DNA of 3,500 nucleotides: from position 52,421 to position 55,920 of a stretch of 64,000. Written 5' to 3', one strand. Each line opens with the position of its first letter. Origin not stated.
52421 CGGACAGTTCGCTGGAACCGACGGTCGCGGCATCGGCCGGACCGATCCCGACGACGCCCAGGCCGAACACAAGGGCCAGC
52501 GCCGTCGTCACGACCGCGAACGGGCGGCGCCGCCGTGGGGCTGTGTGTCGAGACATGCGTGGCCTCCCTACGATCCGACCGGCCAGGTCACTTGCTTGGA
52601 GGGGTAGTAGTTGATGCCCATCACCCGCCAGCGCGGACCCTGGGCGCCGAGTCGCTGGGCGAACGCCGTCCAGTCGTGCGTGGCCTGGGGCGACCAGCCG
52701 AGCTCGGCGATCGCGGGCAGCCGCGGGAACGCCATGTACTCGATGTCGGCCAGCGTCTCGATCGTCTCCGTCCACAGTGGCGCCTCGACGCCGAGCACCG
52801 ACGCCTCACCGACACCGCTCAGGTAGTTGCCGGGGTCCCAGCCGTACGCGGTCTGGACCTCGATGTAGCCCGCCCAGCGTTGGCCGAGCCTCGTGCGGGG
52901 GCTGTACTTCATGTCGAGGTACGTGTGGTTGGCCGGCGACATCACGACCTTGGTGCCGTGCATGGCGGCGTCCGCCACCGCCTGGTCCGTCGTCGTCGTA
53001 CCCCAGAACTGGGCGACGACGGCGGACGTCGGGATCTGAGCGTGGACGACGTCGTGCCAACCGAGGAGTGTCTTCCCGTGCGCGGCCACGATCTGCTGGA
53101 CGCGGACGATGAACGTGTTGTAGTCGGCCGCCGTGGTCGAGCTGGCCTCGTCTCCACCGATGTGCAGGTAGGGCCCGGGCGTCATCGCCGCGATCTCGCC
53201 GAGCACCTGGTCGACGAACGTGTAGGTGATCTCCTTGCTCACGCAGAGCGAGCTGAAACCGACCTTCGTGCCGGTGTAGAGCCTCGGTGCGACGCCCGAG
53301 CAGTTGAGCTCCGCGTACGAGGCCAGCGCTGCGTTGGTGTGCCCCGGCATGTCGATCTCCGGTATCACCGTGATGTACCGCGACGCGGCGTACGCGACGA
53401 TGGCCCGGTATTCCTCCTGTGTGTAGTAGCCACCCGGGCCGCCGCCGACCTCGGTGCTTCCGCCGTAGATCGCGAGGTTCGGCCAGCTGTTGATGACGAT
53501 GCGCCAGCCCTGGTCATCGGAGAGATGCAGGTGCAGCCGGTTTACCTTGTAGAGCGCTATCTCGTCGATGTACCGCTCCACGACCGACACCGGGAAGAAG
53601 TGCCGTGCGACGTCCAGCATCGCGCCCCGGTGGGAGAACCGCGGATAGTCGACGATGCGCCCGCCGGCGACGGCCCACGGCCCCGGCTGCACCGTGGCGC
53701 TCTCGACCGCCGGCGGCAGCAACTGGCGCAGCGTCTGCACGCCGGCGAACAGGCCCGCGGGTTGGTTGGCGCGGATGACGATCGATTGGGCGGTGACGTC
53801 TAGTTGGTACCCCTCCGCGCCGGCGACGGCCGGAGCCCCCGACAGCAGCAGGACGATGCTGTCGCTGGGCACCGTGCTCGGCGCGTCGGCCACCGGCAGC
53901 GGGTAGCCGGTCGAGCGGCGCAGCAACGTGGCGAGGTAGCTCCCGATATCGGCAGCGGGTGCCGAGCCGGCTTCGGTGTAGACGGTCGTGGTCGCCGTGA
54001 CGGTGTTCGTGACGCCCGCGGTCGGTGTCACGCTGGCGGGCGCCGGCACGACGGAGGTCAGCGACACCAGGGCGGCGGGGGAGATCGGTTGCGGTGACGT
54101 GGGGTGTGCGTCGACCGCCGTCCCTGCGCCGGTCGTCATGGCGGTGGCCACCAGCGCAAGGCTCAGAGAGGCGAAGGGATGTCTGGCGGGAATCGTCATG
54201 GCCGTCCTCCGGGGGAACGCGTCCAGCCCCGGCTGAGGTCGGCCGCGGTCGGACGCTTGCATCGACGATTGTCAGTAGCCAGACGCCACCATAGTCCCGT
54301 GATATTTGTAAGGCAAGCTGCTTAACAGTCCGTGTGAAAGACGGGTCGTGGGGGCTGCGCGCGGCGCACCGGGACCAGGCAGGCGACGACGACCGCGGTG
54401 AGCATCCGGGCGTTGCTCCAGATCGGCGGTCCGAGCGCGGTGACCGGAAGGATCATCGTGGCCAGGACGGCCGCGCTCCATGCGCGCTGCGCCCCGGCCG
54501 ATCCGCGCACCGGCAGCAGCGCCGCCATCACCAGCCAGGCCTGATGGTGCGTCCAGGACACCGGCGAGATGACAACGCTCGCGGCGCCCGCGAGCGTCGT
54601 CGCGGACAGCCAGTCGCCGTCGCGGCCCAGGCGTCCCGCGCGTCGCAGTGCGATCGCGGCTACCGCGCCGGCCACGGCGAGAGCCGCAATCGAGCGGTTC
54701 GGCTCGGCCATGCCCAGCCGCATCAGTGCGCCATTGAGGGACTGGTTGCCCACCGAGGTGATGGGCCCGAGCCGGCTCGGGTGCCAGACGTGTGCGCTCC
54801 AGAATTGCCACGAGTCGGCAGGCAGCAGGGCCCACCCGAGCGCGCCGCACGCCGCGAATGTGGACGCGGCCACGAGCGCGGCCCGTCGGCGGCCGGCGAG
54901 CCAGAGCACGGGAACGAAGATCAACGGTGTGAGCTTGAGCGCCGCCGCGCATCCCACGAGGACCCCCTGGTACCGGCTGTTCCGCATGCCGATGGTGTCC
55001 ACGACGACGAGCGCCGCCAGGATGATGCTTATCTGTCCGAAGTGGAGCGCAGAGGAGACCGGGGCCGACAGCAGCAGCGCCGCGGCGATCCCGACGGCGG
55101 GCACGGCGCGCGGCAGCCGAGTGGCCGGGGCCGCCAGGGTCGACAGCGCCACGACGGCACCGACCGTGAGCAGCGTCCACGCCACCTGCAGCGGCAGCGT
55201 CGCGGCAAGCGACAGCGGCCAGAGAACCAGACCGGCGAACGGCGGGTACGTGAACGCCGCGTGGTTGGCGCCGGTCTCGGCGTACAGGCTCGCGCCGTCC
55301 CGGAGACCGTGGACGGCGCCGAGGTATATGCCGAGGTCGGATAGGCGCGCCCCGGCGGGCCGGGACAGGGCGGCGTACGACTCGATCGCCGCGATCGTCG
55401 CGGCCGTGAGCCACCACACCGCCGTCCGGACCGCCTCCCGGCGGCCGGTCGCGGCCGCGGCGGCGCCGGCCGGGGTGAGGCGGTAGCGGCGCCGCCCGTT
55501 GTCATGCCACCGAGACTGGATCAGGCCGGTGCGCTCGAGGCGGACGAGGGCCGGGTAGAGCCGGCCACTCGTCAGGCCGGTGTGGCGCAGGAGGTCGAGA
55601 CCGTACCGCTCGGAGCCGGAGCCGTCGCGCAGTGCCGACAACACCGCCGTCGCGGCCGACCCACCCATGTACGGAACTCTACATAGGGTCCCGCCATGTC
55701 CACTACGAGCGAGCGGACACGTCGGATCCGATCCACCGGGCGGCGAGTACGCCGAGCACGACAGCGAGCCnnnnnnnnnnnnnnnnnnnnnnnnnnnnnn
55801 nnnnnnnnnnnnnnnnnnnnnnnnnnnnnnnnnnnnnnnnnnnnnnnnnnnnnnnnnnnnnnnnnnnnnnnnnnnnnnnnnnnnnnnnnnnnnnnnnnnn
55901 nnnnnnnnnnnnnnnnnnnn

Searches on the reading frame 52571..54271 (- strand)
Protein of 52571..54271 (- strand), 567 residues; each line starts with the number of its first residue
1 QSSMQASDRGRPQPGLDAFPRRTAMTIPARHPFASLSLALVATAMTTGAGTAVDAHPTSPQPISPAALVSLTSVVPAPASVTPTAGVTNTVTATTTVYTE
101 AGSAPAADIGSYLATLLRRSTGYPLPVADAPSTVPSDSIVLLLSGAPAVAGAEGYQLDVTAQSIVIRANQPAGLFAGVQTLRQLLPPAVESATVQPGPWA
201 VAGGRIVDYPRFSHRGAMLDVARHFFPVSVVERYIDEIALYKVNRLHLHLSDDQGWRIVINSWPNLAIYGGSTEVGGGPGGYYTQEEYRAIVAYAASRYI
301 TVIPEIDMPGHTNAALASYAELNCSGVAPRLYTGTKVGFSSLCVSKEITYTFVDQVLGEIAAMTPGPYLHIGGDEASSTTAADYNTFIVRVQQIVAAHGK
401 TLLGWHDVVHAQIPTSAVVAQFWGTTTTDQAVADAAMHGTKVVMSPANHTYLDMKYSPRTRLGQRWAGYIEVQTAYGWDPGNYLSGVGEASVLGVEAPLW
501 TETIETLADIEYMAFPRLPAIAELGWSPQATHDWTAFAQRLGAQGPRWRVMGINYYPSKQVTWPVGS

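Call 59: search_protein_families(library=pfam, proteins=[window:52571-54271:-], max_evalue=0.00001)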
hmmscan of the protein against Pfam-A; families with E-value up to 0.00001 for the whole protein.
window:52571-54271:- (567 aa): 2 families
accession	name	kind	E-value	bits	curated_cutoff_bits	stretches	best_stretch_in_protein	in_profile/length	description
PF00728.28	Glyco_hydro_20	-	8.5e-89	298.7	22.3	1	212-528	1-347/348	Glycosyl hydrolase family 20, catalytic domain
PF02838.20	Glyco_hydro_20b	-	9.8e-23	81.7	26.1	1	73-209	3-124/124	Glycosyl hydrolase family 20, domain 2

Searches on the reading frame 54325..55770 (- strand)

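Call 59: search_protein_families(library=pfam, proteins=[window:54325-55770:-], max_evalue=0.00001)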
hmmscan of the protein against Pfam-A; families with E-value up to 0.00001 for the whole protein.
window:54325-55770:- (482 aa): 2 families
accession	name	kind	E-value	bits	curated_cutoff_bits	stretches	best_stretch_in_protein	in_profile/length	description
PF09594.16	GT87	-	7.6e-40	137.6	25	1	173-403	1-237/237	Glycosyltransferase family 87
PF03551.20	PadR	-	9.3e-09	35.6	27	1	65-106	25-73/75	Transcriptional regulator PadR-like family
